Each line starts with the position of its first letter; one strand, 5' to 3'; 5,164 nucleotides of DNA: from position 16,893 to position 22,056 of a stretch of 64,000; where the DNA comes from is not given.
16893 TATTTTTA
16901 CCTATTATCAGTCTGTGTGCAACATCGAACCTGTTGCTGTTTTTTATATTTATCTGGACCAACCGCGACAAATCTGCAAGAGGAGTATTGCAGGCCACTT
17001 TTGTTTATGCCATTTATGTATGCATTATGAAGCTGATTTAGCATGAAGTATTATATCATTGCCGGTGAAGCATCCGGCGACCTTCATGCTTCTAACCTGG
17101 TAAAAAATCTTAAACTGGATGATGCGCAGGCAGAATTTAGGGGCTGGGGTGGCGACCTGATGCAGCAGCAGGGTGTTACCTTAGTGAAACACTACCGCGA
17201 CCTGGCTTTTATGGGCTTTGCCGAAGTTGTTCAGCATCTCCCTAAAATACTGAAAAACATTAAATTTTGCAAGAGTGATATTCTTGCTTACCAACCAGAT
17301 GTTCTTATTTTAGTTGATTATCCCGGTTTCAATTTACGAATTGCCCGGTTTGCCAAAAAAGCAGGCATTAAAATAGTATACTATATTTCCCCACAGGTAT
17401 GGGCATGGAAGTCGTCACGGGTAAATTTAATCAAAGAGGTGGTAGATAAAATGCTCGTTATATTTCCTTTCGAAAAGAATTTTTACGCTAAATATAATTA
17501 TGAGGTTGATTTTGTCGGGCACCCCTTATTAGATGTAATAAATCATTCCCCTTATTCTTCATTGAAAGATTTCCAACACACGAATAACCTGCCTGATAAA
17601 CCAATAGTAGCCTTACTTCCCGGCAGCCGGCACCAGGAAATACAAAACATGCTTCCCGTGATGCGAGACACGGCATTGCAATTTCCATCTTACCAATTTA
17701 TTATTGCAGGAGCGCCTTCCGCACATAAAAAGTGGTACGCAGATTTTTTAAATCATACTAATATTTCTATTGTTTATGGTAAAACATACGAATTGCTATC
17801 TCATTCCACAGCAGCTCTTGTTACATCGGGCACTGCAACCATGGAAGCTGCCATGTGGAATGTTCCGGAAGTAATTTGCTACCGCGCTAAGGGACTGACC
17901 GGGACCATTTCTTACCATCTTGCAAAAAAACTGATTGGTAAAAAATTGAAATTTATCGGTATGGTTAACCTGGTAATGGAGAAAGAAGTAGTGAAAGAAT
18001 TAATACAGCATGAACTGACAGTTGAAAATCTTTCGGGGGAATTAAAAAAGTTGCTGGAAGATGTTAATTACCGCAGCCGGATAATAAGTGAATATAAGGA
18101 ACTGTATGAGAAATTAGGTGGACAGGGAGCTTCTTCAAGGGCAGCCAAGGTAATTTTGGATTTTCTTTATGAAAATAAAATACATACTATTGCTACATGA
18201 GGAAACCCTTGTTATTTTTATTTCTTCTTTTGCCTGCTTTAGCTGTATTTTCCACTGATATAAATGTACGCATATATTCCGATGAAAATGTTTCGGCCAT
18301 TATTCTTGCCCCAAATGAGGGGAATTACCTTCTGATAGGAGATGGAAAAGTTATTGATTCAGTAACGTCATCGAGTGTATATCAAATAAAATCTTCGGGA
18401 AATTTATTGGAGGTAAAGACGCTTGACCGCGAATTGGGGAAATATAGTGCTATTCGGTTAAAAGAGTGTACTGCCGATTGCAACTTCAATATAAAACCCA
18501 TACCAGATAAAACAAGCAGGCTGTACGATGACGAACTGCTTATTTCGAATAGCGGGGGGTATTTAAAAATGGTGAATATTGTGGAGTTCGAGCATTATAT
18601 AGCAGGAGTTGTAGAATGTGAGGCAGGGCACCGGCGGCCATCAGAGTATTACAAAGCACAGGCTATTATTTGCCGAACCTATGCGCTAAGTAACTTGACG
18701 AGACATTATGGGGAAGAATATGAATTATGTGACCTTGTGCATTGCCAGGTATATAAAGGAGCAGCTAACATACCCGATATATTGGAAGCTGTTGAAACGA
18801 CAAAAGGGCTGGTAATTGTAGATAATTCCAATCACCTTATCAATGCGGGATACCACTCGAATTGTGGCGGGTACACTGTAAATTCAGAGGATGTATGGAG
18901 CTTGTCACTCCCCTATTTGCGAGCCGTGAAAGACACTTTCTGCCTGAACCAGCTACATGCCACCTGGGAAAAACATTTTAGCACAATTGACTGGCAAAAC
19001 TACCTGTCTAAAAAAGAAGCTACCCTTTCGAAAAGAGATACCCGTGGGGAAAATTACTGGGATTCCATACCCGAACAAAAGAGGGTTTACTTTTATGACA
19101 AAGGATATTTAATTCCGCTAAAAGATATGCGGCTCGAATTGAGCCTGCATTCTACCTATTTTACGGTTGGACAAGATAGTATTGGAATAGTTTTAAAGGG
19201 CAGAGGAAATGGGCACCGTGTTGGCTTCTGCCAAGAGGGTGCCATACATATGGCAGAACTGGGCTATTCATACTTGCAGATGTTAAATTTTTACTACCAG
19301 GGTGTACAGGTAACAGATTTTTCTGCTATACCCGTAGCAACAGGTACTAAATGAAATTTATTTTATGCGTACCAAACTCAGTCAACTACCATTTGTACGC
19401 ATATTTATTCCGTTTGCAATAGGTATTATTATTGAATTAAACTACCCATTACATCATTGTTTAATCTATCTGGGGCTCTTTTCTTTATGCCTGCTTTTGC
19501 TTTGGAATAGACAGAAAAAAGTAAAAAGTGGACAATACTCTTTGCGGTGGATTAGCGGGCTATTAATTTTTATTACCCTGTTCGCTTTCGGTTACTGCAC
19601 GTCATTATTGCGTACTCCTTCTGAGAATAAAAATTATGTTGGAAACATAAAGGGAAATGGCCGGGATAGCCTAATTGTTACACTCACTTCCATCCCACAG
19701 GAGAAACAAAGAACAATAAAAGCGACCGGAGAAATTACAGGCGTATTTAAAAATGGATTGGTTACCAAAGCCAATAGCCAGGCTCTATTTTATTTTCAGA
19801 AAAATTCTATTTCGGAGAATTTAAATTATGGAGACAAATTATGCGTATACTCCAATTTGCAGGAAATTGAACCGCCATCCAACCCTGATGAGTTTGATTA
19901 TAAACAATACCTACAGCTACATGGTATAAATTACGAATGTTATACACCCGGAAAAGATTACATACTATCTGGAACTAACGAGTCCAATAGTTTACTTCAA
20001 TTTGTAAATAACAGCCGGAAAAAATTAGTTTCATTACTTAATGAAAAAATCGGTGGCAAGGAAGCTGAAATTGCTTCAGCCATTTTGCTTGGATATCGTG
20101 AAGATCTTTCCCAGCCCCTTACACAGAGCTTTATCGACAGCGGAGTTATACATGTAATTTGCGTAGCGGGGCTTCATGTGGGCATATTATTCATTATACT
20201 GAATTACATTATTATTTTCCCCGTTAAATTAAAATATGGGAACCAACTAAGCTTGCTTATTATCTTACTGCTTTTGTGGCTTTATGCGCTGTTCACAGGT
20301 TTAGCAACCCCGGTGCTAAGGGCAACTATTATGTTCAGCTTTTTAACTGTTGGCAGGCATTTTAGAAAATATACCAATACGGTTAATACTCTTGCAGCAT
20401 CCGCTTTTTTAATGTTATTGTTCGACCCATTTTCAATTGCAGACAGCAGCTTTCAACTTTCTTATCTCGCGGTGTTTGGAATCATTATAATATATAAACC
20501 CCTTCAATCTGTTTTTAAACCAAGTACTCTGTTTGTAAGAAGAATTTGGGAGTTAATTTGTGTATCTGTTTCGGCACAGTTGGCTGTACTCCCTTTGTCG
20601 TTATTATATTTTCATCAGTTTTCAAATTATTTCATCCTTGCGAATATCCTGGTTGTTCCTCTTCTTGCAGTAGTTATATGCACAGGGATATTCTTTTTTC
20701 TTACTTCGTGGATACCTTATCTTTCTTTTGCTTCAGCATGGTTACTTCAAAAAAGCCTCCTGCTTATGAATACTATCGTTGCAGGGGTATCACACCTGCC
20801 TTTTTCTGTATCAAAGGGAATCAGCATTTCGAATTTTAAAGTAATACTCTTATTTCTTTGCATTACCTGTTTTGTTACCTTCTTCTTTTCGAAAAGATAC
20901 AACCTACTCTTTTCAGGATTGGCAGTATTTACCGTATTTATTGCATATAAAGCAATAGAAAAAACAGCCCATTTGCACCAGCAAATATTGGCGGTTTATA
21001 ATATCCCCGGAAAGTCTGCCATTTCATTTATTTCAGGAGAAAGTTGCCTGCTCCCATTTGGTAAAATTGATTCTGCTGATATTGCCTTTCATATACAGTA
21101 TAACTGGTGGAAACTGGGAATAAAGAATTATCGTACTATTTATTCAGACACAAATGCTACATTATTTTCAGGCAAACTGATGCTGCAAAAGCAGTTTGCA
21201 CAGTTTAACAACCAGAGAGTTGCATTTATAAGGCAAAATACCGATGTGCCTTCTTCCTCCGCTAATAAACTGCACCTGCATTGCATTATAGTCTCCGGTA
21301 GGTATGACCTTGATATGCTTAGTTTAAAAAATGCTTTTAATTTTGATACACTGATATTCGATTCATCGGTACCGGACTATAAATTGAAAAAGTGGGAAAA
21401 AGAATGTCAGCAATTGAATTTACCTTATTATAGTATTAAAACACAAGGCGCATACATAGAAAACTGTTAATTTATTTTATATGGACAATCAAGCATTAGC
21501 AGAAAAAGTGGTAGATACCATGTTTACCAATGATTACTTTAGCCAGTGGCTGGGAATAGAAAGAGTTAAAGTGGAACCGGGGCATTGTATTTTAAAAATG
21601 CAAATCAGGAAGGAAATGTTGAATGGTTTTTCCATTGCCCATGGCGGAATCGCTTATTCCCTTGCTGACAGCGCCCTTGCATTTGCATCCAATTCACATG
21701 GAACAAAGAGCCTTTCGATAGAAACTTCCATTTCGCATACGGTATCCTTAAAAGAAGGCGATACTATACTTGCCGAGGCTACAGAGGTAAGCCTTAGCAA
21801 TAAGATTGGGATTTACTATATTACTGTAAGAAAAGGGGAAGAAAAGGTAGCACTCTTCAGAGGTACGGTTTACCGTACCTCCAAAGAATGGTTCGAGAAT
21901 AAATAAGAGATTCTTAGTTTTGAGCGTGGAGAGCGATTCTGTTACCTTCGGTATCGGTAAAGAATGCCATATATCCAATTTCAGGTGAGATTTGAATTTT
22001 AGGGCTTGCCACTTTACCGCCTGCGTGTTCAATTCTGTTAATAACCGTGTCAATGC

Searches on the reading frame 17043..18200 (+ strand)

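Call 59: search_protein_families(library=pfam, proteins=[window:17043-18200:+], max_evalue=0.000001)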
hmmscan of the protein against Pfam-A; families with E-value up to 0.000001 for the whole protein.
window:17043-18200:+ (385 aa): 1 family
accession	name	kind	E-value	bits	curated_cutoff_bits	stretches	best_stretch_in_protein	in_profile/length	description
PF02684.21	LpxB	-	2.9e-91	306.6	22.6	1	4-366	2-366/374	Lipid-A-disaccharide synthetase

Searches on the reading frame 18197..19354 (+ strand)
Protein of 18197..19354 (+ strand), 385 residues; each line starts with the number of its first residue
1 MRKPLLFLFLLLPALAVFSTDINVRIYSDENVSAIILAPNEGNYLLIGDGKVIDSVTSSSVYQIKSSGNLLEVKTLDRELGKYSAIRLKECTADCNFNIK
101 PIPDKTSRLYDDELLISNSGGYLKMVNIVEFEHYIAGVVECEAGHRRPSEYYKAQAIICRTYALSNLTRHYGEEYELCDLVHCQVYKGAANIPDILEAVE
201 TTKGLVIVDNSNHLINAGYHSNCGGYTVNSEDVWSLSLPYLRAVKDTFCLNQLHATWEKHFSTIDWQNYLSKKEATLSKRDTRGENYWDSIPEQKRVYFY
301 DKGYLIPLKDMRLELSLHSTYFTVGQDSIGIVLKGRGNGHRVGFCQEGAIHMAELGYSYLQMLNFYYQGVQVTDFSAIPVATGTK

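Call 59: search_protein_families(library=pfam, proteins=[window:18197-19354:+], max_evalue=0.000001)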
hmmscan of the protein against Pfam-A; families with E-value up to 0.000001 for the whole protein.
window:18197-19354:+ (385 aa): 1 family
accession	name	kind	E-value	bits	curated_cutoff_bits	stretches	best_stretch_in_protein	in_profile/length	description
PF08486.15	SpoIID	-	1.1e-20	74.5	23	1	121-207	3-95/97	Stage II sporulation protein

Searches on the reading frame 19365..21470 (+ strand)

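Call 59: search_protein_families(library=pfam, proteins=[window:19365-21470:+], max_evalue=0.000001)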
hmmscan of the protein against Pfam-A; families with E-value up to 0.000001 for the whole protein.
window:19365-21470:+ (701 aa): 2 families
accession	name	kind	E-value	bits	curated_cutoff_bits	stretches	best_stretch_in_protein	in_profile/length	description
PF03772.21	Competence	-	2.7e-54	184.8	23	1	240-509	1-266/270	Competence protein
PF13567.11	DUF4131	-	3.7e-20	72.7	31.6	1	28-198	4-163/165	Domain of unknown function (DUF4131)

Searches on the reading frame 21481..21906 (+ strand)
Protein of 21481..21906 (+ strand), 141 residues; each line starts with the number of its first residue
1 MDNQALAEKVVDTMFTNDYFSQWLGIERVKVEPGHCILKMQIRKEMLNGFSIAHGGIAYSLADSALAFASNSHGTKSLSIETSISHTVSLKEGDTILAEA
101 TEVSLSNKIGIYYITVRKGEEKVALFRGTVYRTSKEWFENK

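Call 59: search_protein_families(library=pfam, proteins=[window:21481-21906:+], max_evalue=0.000001)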
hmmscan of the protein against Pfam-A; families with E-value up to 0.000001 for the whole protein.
window:21481-21906:+ (141 aa): 1 family
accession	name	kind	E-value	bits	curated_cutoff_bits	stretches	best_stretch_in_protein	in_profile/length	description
PF03061.28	4HBT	-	2.9e-09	37.6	20.6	1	51-123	2-77/79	Thioesterase superfamily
